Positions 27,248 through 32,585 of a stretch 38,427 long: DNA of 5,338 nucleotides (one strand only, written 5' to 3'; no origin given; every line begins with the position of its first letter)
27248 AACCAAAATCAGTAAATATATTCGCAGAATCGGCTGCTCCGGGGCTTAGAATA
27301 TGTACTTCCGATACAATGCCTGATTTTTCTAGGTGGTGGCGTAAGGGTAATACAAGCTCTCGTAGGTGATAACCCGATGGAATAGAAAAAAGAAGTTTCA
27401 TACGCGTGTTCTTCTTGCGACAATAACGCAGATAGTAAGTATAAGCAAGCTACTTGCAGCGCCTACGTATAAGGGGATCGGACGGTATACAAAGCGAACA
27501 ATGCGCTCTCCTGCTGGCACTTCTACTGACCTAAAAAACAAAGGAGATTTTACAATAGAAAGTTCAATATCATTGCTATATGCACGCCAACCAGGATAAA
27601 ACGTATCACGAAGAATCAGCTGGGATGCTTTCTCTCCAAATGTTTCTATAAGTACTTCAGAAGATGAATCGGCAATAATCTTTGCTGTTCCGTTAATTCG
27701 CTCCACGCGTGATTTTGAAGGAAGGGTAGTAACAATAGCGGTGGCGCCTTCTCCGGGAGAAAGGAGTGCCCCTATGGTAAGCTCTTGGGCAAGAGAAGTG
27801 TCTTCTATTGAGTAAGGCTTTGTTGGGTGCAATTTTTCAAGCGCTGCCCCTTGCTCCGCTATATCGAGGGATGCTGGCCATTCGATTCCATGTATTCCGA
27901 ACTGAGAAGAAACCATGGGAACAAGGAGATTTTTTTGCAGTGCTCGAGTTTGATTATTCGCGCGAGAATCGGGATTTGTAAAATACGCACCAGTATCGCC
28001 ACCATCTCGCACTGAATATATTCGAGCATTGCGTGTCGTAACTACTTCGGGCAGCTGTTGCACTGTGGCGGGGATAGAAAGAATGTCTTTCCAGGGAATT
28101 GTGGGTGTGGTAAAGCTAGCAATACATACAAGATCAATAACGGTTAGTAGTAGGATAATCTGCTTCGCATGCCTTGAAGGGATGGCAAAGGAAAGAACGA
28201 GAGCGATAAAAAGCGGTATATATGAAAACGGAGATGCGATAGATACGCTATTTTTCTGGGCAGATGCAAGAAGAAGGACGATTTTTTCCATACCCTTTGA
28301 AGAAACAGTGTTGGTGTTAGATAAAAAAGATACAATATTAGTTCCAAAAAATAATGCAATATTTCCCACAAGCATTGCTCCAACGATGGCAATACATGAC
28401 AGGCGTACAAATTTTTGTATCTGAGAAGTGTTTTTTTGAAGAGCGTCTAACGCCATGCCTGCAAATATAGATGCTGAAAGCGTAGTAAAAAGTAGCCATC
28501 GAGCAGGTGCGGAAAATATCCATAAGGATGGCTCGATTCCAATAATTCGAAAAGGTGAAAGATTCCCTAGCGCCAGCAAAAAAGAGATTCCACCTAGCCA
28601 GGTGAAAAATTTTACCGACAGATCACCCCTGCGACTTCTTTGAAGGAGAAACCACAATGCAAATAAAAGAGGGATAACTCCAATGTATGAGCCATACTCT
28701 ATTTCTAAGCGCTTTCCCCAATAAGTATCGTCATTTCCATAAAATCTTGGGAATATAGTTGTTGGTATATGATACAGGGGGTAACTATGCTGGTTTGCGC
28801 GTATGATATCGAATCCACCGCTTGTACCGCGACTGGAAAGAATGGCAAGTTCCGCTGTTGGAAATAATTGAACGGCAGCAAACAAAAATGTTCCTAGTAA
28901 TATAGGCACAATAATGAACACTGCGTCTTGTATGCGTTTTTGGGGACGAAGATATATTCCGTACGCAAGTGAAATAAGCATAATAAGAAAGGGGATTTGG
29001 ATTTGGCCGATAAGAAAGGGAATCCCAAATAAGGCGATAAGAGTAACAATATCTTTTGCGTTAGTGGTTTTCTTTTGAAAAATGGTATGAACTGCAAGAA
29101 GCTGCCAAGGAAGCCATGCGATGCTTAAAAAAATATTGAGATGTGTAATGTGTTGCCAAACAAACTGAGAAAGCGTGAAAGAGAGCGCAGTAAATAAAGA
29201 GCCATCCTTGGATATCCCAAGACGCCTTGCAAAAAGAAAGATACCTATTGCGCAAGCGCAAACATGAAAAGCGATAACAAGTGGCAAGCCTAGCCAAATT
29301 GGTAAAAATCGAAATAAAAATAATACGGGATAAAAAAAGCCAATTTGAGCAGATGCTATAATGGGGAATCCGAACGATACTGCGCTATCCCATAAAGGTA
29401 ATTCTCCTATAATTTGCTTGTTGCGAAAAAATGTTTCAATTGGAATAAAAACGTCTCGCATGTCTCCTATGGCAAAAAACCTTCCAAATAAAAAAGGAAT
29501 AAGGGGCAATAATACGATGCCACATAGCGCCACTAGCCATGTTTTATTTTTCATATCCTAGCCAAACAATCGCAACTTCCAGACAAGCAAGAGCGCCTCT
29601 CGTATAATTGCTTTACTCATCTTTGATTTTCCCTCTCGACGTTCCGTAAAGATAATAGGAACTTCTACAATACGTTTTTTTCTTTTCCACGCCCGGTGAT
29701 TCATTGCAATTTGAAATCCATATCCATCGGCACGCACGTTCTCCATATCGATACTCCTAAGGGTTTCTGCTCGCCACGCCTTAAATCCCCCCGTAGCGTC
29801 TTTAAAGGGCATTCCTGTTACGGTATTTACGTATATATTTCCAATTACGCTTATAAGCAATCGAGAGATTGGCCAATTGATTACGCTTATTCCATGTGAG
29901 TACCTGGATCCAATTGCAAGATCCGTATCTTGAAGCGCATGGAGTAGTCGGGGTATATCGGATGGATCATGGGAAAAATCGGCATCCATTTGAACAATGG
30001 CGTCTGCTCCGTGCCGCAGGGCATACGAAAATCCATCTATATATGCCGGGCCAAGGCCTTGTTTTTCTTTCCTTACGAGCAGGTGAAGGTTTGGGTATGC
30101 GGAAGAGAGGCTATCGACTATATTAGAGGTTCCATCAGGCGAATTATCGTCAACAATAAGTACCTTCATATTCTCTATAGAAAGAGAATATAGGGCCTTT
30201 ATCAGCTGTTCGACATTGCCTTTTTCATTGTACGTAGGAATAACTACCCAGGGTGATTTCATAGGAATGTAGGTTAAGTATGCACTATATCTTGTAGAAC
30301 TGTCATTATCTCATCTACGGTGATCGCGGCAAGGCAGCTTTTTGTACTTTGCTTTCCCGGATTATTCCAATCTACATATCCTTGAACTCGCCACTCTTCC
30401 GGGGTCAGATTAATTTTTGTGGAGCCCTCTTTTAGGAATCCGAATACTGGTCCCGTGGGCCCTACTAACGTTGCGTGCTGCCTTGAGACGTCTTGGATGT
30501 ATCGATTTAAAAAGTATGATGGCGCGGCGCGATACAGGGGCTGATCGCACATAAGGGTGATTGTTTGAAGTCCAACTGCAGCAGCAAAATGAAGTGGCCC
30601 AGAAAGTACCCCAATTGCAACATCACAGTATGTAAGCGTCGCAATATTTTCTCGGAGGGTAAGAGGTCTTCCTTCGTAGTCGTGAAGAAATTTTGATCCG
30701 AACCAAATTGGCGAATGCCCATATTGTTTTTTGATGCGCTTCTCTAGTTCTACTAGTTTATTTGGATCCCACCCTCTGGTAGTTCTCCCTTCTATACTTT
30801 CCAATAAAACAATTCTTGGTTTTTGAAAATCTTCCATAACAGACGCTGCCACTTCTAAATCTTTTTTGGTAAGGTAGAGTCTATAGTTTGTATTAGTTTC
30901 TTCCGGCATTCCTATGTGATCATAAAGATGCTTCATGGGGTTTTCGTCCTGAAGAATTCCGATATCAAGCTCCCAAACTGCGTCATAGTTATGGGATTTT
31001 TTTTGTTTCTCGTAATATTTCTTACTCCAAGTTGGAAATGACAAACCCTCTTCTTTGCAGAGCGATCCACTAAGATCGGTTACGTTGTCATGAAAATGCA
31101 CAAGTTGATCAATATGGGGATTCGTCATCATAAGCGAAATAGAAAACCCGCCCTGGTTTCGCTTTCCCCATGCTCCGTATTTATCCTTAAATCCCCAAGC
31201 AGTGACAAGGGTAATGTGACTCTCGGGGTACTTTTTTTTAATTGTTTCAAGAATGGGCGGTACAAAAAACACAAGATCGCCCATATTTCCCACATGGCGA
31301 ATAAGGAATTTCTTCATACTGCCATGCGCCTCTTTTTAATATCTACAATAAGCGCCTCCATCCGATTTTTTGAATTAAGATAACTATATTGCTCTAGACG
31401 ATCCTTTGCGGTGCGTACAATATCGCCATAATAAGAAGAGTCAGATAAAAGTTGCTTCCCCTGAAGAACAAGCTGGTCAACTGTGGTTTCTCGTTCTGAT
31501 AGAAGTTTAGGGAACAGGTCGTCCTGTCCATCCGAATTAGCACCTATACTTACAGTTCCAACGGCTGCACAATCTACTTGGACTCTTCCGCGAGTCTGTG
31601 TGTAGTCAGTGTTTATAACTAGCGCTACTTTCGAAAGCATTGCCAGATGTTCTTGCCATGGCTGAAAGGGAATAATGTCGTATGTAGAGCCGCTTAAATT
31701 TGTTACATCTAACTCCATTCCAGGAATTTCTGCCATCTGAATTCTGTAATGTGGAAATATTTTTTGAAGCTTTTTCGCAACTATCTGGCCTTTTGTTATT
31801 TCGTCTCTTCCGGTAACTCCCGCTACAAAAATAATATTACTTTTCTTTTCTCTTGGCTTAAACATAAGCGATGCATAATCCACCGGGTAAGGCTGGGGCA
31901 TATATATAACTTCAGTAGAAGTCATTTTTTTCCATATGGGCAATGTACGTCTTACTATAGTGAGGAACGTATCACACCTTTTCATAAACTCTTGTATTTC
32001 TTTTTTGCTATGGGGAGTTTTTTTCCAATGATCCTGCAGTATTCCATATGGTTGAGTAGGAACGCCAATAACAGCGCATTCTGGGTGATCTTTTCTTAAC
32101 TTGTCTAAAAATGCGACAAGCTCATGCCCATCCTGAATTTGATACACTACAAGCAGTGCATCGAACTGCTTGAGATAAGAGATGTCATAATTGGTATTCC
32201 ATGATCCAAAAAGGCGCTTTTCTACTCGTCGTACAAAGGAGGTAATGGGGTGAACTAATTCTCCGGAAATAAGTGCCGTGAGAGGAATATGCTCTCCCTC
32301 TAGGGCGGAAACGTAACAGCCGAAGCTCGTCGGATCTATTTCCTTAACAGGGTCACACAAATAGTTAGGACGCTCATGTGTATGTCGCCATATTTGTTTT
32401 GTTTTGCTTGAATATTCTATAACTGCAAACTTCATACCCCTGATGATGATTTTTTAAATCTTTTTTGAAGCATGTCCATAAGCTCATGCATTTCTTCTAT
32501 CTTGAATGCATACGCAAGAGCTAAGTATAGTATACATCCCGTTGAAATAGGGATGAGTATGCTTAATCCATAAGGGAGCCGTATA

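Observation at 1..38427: Whole window is one GT-C-rich, two-compartment glycan assembly locus (at least seven GT-C-like paralogues)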

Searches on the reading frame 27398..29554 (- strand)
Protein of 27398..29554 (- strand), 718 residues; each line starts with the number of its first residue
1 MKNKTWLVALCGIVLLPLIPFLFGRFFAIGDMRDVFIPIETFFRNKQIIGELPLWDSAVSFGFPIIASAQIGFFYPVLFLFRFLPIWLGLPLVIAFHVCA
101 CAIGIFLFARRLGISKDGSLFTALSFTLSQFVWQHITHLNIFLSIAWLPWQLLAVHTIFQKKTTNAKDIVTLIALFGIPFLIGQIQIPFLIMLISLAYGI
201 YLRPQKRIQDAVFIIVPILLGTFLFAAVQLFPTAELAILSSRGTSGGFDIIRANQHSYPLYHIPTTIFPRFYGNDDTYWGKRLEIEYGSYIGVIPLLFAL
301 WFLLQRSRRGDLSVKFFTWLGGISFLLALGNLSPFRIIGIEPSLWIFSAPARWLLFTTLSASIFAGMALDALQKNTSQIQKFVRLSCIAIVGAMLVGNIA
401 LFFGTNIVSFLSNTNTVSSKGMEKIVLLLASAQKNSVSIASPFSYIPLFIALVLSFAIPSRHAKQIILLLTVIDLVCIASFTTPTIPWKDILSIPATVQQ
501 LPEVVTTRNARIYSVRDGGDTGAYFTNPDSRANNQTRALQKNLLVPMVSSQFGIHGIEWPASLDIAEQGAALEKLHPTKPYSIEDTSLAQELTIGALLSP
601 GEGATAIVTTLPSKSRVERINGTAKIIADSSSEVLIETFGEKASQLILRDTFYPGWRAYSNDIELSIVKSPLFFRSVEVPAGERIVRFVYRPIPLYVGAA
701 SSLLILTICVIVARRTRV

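Call 6: search_protein_families(library=pfam, proteins=[window:27398-29554:-], max_evalue=0.01)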
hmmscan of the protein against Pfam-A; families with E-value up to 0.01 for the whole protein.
window:27398-29554:- (718 aa): 1 family
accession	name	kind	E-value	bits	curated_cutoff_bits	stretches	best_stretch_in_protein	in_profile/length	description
PF09586.16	YfhO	-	4.8e-07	29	28.5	0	25-459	24-417/835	Bacterial membrane protein YfhO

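Call 9: search_protein_families(library=ncbifam, proteins=[window:27398-29554:-], max_evalue=0.1)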
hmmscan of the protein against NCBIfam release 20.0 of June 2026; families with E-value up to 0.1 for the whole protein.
window:27398-29554:- (718 aa): 0 families

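Call 58: search_protein_families(library=pfam, proteins=[window:27398-29554:-], max_evalue=10)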
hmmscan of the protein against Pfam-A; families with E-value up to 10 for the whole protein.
window:27398-29554:- (718 aa): 1 family
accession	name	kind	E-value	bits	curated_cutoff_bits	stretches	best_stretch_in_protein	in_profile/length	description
PF09586.16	YfhO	-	4.8e-07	29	28.5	2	25-459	24-417/835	Bacterial membrane protein YfhO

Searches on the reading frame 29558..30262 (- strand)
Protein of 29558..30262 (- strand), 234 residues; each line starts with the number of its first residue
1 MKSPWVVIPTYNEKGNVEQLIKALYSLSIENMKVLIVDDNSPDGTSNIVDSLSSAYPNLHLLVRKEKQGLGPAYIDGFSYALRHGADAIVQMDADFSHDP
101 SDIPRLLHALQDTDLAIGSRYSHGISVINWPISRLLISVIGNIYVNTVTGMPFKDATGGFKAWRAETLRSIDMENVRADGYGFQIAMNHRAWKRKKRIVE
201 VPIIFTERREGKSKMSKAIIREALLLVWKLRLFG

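Call 6: search_protein_families(library=pfam, proteins=[window:29558-30262:-], max_evalue=0.01)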
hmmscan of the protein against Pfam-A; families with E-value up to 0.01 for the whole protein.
window:29558-30262:- (234 aa): 3 families
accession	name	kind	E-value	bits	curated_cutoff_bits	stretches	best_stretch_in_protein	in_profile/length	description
PF00535.33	Glycos_transf_2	-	8.2e-28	97.9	23.3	1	6-166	2-162/168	Glycosyl transferase family 2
PF13641.12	Glyco_tranf_2_3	-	1.2e-05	25.9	27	1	6-114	5-115/230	Glycosyltransferase like family 2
PF10111.15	Glyco_tranf_2_2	-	0.0015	18.5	27.3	1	6-96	2-92/276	Glycosyltransferase like family 2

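Call 57: search_protein_families(library=ncbifam, proteins=[window:29558-30262:-], max_evalue=0.001)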
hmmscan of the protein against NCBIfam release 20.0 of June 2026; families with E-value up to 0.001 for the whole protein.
window:29558-30262:- (234 aa): 18 families
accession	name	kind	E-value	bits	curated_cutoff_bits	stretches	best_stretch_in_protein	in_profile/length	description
TIGR04182.1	glyco_TIGR04182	equivalog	2.8e-18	66.3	325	1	6-214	4-200/293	S-layer glycoprotein N-glycosyltransferase AglJ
NF058614.1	PPMAGASynPpgS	equivalog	1.8e-13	50.5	370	1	5-212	3-205/226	polyprenyl-phospho-N-acetylgalactosaminyl synthase PpgS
NF007986.1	PRK10714.1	equivalog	1.2e-12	47.5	529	1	5-216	9-211/316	undecaprenyl-phosphate 4-deoxy-4-formamido-L-arabinose transferase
TIGR03937.1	PgaC_IcaA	equivalog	3.5e-11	42.7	422.3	1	6-110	49-150/407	poly-beta-1,6-N-acetyl-D-glucosamine synthase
NF041391.1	DPhHxTase_Halo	equivalog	5e-10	38.7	375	1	10-214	3-191/213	dolichyl-phosphate hexose transferase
NF047588.1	GlcsyltransPgfSStrep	equivalog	6e-09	35.5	500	1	6-136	5-137/308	glycosyltransferase PgfS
NF007482.0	PRK10073.1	equivalog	1.2e-08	34.4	423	1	6-117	10-117/334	glycosyltransferase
NF045692.1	OglycostaseCruG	equivalog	1.2e-08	34.3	600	1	6-115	45-157/386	2'-O-glycosyltransferase CruG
TIGR03469.1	HpnB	hypoth_equivalog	5.4e-08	32.2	379.25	1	6-119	48-169/386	hopene-associated glycosyltransferase HpnB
TIGR04283.1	glyco_like_mftF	equivalog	1.4e-07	31.4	182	1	6-53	3-50/221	TIGR04283 family arsenosugar biosynthesis glycosyltransferase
NF041875.1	EPS_EpsD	equivalog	1.1e-06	28.3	370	1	6-101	3-95/325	exopolysaccharide biosynthesis glycosyltransferase EpsD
NF047683.1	TeichurnBiosyTuaG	equivalog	1.5e-06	28.1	400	1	6-116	10-117/252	teichuronic acid biosynthesis protein TuaG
NF038302.1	EPS_HpsE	equivalog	1.7e-06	27.2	300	1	6-71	5-75/307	hormogonium polysaccharide biosynthesis glycosyltransferase HpsE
TIGR01556.1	rhamnosyltran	subfamily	6.5e-06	25.5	200.55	1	10-101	2-89/281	rhamnosyltransferase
NF053846.1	glyco_with_XrtP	equivalog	3e-05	22.9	520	1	6-66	45-104/440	XrtP-associated glycosyltransferase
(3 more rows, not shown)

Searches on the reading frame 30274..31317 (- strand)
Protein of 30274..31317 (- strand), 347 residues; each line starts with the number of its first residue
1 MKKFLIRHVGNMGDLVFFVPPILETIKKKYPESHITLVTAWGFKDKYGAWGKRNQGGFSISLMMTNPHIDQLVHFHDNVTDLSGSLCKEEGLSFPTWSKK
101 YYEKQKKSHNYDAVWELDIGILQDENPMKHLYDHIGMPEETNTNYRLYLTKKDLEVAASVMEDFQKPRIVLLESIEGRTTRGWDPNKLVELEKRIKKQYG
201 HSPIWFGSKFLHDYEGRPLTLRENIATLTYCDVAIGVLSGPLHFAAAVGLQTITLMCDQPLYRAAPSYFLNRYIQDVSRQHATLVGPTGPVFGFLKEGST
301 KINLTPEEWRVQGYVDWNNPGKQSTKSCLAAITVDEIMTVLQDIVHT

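Call 6: search_protein_families(library=pfam, proteins=[window:30274-31317:-], max_evalue=0.01)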
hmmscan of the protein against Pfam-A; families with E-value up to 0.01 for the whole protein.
window:30274-31317:- (347 aa): 1 family
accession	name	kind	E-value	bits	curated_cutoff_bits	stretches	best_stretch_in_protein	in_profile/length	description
PF01075.23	Glyco_transf_9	-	0.0015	18.4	22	1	219-256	172-209/247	Glycosyltransferase family 9 (heptosyltransferase)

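Call 57: search_protein_families(library=ncbifam, proteins=[window:30274-31317:-], max_evalue=0.001)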
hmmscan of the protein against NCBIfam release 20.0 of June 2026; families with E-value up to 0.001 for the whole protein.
window:30274-31317:- (347 aa): 1 family
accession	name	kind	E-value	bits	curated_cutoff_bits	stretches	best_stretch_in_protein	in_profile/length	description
TIGR02201.1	heptsyl_trn_III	equivalog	4e-05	22.8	170.2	0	219-257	249-287/344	putative lipopolysaccharide heptosyltransferase III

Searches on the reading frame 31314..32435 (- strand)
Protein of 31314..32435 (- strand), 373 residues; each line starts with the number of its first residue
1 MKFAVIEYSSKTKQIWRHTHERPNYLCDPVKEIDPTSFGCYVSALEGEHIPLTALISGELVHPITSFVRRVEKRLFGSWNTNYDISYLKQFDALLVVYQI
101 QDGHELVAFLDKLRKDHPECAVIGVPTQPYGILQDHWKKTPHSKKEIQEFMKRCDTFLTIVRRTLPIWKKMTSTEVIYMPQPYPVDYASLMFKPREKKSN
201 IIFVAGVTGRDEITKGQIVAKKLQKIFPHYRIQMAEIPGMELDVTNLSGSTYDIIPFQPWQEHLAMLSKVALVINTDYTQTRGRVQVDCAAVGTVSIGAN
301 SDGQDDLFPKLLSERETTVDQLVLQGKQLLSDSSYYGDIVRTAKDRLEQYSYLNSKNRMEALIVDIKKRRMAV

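Call 6: search_protein_families(library=pfam, proteins=[window:31314-32435:-], max_evalue=0.01)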
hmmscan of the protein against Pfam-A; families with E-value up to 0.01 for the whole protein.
window:31314-32435:- (373 aa): 0 families

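Call 9: search_protein_families(library=ncbifam, proteins=[window:31314-32435:-], max_evalue=0.1)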
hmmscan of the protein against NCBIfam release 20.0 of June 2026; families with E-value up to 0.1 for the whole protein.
window:31314-32435:- (373 aa): 1 family
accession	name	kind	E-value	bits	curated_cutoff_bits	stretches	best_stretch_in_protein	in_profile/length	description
TIGR02320.1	PEP_mutase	equivalog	0.038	13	319.55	1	92-139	183-230/284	phosphoenolpyruvate mutase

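Call 58: search_protein_families(library=pfam, proteins=[window:31314-32435:-], max_evalue=10)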
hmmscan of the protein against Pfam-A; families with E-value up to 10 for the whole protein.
window:31314-32435:- (373 aa): 1 family
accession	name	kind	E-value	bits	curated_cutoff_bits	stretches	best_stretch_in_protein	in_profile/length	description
PF10927.13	DUF2738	-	0.081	12.5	23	1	134-214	91-163/236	Protein of unknown function (DUF2738)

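Call 75: search_solved_structures(query=window:31314-32435:-, max_evalue=1)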
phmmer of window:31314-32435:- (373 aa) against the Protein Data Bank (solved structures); distinct sequences matched with E-value up to 1: 0.

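Call 92: search_solved_structures(query=A7, max_evalue=10)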
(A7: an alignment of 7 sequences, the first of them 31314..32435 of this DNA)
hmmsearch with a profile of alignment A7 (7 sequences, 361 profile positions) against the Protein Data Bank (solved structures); distinct sequences matched with E-value up to 10: 9.
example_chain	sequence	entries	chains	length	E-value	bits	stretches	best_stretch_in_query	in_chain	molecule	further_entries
9rxk_B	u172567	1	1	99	0.32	13.1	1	86-125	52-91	Secreted effector PIT2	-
6nf6_A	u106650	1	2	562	0.36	12.9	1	78-166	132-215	Otopetrin3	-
4ofx_A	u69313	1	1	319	0.68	12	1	88-119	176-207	Cystathionine beta-synthase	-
3zco_A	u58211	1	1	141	0.96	11.5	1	49-100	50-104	REGULATORY PROTEIN SIR3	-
5kjv_A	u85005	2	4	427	0.96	11.5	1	277-307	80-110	Hydroxycinnamoyl transferase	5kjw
6vju_A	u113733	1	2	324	1.4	11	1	86-119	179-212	Cystathionine beta-lyase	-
1m54_A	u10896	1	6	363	2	10.5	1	89-125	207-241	CYSTATHIONINE BETA-SYNTHASE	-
8stw_A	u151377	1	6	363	2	10.5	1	89-125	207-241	Cystathionine beta-synthase, K384N variant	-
5mms_A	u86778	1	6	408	2.4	10.2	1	89-125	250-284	Cystathionine beta-synthase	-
